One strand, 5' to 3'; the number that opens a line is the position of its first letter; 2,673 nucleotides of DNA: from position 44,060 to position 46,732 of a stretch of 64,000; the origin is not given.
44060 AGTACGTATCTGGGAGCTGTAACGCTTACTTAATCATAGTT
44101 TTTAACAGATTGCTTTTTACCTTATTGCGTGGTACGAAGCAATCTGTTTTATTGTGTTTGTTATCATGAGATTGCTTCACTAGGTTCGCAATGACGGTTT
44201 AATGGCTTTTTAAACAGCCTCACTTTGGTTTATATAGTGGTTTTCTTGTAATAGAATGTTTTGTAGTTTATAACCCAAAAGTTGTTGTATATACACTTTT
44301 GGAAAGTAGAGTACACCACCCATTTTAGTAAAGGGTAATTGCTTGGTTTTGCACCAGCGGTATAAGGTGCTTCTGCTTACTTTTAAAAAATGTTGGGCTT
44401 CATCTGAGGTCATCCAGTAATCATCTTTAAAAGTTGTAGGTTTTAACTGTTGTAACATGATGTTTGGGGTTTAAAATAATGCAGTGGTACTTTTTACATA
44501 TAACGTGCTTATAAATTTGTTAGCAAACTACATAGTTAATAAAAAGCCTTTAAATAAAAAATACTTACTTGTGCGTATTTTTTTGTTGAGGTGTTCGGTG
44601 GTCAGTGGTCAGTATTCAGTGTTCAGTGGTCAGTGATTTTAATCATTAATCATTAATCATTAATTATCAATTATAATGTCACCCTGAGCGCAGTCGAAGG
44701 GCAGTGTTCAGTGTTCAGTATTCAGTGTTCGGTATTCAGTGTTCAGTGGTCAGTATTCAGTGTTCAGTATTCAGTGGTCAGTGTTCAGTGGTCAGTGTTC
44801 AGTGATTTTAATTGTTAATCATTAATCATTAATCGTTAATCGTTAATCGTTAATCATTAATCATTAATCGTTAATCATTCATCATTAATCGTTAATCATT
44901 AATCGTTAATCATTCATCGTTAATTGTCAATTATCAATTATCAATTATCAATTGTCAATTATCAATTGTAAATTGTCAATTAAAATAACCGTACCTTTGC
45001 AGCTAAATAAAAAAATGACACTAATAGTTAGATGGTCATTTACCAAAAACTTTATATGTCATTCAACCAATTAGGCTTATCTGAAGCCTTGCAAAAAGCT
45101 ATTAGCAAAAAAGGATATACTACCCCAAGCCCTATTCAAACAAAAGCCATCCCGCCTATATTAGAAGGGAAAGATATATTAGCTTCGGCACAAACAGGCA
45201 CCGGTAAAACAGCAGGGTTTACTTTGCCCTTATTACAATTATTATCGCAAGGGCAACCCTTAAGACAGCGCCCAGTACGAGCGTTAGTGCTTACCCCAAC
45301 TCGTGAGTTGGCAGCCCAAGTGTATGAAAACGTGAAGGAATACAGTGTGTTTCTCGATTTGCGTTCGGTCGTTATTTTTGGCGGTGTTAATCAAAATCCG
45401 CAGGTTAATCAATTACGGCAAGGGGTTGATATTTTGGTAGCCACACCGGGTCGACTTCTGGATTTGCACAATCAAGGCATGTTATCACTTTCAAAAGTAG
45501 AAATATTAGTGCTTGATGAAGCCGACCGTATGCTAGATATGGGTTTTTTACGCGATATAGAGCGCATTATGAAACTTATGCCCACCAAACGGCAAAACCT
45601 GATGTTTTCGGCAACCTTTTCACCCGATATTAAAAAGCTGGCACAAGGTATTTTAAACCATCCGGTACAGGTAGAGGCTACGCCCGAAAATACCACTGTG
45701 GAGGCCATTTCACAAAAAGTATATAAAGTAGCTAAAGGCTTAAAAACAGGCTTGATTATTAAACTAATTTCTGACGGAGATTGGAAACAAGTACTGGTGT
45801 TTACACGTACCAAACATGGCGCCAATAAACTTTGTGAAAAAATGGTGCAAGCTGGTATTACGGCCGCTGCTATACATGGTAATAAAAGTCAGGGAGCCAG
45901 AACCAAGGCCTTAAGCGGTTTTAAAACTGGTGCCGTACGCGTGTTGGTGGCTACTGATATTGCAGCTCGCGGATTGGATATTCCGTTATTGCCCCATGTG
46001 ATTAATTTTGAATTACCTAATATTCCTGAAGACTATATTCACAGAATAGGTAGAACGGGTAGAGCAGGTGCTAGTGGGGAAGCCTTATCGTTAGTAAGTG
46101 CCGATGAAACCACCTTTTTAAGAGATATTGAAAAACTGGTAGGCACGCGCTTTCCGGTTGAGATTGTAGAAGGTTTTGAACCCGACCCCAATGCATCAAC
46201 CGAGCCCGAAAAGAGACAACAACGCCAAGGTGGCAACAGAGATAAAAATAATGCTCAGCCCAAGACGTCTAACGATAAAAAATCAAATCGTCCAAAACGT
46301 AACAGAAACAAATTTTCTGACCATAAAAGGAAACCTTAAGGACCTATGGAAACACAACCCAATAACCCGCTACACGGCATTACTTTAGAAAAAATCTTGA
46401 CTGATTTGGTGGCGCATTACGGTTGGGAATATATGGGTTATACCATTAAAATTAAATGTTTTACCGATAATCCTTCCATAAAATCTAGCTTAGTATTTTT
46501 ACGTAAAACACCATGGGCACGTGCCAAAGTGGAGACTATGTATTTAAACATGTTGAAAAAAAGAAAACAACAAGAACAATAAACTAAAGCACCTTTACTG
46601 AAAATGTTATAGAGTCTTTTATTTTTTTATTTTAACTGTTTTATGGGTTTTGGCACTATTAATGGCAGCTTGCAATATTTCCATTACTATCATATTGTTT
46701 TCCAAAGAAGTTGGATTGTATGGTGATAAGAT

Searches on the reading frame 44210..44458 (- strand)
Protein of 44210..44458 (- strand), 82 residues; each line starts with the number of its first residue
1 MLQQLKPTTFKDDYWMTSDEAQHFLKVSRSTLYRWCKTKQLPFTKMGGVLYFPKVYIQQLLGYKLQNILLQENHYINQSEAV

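Call 10: search_protein_families(library=pfam, proteins=[window:44210-44458:-], max_evalue=0.01)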
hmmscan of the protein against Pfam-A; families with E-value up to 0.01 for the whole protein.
window:44210-44458:- (82 aa): 3 families
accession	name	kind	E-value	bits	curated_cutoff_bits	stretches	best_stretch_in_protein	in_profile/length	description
PF12728.13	HTH_17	-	1.6e-12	47.9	27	1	15-60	1-46/51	Helix-turn-helix domain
PF13022.12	HTH_Tnp_1_2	-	0.0048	17.4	27.9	1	11-40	21-51/122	Helix-turn-helix of insertion element transposase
PF20432.4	Xre-like-HTH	-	0.0085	16.8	25.8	0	16-44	24-51/63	Antitoxin Xre-like helix-turn-helix domain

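Call 34: search_protein_families(library=phrogs, proteins=[window:44210-44458:-], max_evalue=0.01)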
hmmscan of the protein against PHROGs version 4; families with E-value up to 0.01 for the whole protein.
window:44210-44458:- (82 aa): 9 families
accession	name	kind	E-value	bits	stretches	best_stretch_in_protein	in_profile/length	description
phrog_15534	-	DNA, RNA and nucleotide metabolism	2.4e-08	35.4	1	7-59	39-86/93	HTH DNA binding protein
phrog_10045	-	DNA, RNA and nucleotide metabolism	5.5e-07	30.3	1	15-60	20-66/74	HTH DNA binding protein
phrog_66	-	integration and excision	5.1e-06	27.4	1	9-60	87-139/412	excisionase and transcriptional regulator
phrog_7338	-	unknown function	7.2e-06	27.2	1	11-57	26-73/87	-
phrog_1553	-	integration and excision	0.00026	21.5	1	14-42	3-31/65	excisionase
phrog_2907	-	integration and excision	0.00057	21.3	1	13-45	4-36/117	excisionase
phrog_25262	-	unknown function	0.00061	20.7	1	15-61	34-81/106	-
phrog_4745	-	DNA, RNA and nucleotide metabolism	0.0021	18.9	1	11-45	27-62/107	DNA binding protein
phrog_668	-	DNA, RNA and nucleotide metabolism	0.0031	18.2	1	11-74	59-123/181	HTH DNA binding protein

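Call 35: search_protein_families(library=ncbifam, proteins=[window:44210-44458:-], max_evalue=0.01)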
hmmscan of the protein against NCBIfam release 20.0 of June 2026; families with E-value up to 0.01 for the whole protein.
window:44210-44458:- (82 aa): 2 families
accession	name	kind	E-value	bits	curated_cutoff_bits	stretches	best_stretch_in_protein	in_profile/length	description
NF047737.1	antiphage_MADS1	equivalog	1.5e-09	38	80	1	13-55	1-43/49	methylation-associated defense system helix-turn-helix domain-containing protein MAD1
TIGR01764.1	excise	domain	3.5e-07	30.5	28.8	1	15-49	1-35/49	excisionase family DNA-binding protein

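Call 36: search_protein_families(library=padloc, proteins=[window:44210-44458:-], max_evalue=0.01)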
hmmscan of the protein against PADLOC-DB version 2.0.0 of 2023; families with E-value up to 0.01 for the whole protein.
window:44210-44458:- (82 aa): 1 family
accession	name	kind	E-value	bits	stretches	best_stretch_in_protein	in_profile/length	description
PDLC04133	mad1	-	3e-05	22.2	1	12-55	2-45/60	mads_1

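Call 78: search_solved_structures(query=window:44210-44458:-, max_evalue=1, show_alignments=2)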
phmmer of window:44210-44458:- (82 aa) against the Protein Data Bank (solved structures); distinct sequences matched with E-value up to 1: 0.

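Call 105: search_solved_structures(query=A5, max_evalue=10, show_alignments=2)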
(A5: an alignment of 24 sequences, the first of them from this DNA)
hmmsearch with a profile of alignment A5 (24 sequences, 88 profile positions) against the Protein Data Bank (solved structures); distinct sequences matched with E-value up to 10: 30.
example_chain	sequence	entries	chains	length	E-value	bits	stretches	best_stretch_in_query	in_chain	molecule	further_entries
6ama_A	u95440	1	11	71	5.2e-07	32.3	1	17-74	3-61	Putative DNA-binding protein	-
6amk_A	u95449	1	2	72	3.9e-06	29.5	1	25-75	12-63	Putative DNA-binding protein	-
5i41_B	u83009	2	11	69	0.0027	20.4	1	29-56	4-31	Chromosome-anchoring protein RacA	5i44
8jbs_A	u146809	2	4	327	0.0029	20.3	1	16-54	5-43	Putative cobalamin binding protein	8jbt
1utx_A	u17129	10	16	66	0.022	17.5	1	20-67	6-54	CYLR2 | cytolysin regulator 2 | PUTATIVE TRANSCRIPTION REGULATOR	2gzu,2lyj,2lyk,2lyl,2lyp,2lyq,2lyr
2xiu_A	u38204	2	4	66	0.032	17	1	20-65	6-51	CYLR2 | CYLR2 SYNONYM CYTOLYSIN REPRESSOR 2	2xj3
7lwr_A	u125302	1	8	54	0.077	15.8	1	30-52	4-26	Terminase, small subunit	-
4egy_A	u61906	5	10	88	0.078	15.7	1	21-62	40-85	Arabinose metabolism transcriptional repressor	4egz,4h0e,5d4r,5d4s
7zbs_X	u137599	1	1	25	0.12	15.1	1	30-47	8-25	HTH_8cm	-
7s03_A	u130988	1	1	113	0.13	15.1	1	12-50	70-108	Histone-lysine N-methyltransferase SETMAR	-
6abh_A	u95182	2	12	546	0.22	14.3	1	21-70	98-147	Red-bioluminescence eliciting luciferase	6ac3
8tac_A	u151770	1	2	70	0.31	13.8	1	22-57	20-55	DBP48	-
3mlf_A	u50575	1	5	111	0.34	13.7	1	20-50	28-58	transcriptional regulator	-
3bs3_A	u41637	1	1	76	0.35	13.7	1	21-59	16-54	Putative DNA-binding protein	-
5fj8_O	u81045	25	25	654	0.35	13.6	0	14-45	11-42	DNA-DIRECTED RNA POLYMERASE III SUBUNIT RPC3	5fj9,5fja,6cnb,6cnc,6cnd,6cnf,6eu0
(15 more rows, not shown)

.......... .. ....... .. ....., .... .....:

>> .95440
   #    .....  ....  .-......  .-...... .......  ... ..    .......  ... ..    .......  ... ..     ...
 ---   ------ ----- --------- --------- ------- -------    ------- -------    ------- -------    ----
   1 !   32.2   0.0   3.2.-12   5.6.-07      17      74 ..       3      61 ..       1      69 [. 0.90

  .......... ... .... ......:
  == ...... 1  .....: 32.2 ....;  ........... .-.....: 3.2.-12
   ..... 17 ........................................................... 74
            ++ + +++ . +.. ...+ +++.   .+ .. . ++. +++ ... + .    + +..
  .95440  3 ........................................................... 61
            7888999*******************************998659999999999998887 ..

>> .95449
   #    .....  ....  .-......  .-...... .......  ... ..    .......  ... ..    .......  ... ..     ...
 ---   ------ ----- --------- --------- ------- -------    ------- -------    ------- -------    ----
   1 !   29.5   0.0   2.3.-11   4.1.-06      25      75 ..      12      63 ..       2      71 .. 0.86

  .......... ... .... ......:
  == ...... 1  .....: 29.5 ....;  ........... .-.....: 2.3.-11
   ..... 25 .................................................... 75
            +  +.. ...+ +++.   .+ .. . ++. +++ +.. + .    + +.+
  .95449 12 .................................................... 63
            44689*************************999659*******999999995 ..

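Call 106: predict_structure(protein=window:44210-44455:-)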
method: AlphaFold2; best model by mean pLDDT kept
length: 81 residues; sequences in the alignment: 1
mean_pLDDT: 75.8   pTM: 0.57
mean pLDDT of the five models: 75.8, 74.1, 73.7, 71.2, 65.2
residues with pLDDT >= 90: 6; 70-90: 51; 50-70: 14; < 50: 10
segments of 3 or more residues with pLDDT < 50: 1-6
pLDDT, mean of each block of 10 residues (from residue 1): 45 84 88 87 89 86 76 56 41
secondary structure, 60 per line:
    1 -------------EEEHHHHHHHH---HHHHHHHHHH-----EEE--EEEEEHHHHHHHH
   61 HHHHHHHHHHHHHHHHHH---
elements in order: E14-16 H17-24 H28-37 E43-45 E48-52 H53-78

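Call 110: fold_search(model_id=the predicted structure, library=pdb)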
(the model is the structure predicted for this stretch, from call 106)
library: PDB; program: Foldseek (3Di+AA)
matches with E <= 10: 556; with E <= 0.001: 0
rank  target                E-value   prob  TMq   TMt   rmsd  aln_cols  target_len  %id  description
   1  5i44_A                2.2e-02  1.00  0.52  0.61   2.5        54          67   28  Structure of RacA-DNA complex; P21 form (released 2016-05-04)
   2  6ama_B                4.2e-02  1.00  0.50  0.69   1.9        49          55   24  Structure of S. coelicolor/S. venezuelae BldC-smeA-ssfA complex to 3.09 Angstrom (released 2018-03-28)
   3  6ama_H                4.5e-02  1.00  0.50  0.69   2.0        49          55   24  Structure of S. coelicolor/S. venezuelae BldC-smeA-ssfA complex to 3.09 Angstrom (released 2018-03-28)
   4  5i44_G                5.8e-02  1.00  0.52  0.61   2.3        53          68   28  Structure of RacA-DNA complex; P21 form (released 2016-05-04)
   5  6ama_P                9.2e-02  1.00  0.50  0.68   2.0        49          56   24  Structure of S. coelicolor/S. venezuelae BldC-smeA-ssfA complex to 3.09 Angstrom (released 2018-03-28)
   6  6ama_A                1.0e-01  1.00  0.50  0.71   1.9        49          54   24  Structure of S. coelicolor/S. venezuelae BldC-smeA-ssfA complex to 3.09 Angstrom (released 2018-03-28)
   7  6amk_A                1.0e-01  0.99  0.49  0.70   2.2        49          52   24  Structure of Streptomyces venezuelae BldC-whiI opt complex (released 2018-03-28)
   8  6ama_Y                1.1e-01  0.99  0.51  0.69   2.5        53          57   24  Structure of S. coelicolor/S. venezuelae BldC-smeA-ssfA complex to 3.09 Angstrom (released 2018-03-28)
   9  5i44_B                1.2e-01  1.00  0.53  0.61   2.3        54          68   28  Structure of RacA-DNA complex; P21 form (released 2016-05-04)
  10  6amk_B                1.4e-01  0.99  0.51  0.75   1.9        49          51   24  Structure of Streptomyces venezuelae BldC-whiI opt complex (released 2018-03-28)
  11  4ooi_B                1.4e-01  0.80  0.37  0.33   4.0        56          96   23  Reduced HlyU from Vibrio cholerae N16961 (released 2014-12-31)
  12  5i41                  1.8e-01  0.99  0.52  0.61   2.1        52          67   29  Structure of the apo RacA DNA binding domain (released 2016-05-04)
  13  4k2e_B                1.8e-01  0.72  0.37  0.33   4.1        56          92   23  HlyU from Vibrio cholerae N16961 (released 2014-04-30)
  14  1y6u_MODEL_1_A        2.1e-01  0.96  0.49  0.63   2.8        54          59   15  The Structure of the Excisionase (Xis) Protein from Conjugative Transposon Tn916 Provides Insights into the Re (released 2005-03-15)
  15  3jth_A                2.1e-01  0.63  0.37  0.33   4.5        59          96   22  Crystal structure of a transcriptional regulator HlyU from Vibrio vulnificus CMCP6 (released 2010-03-16)
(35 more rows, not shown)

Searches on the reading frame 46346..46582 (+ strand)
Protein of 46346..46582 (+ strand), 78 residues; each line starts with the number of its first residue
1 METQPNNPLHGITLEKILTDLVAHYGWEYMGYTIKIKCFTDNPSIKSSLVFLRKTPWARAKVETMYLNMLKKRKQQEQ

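Call 10: search_protein_families(library=pfam, proteins=[window:46346-46582:+], max_evalue=0.01)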
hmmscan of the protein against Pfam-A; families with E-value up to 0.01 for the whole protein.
window:46346-46582:+ (78 aa): 1 family
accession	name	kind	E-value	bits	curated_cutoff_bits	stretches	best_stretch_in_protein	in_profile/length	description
PF09905.14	VF530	-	2.2e-34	117.9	27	1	5-67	1-63/63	DNA-binding protein VF530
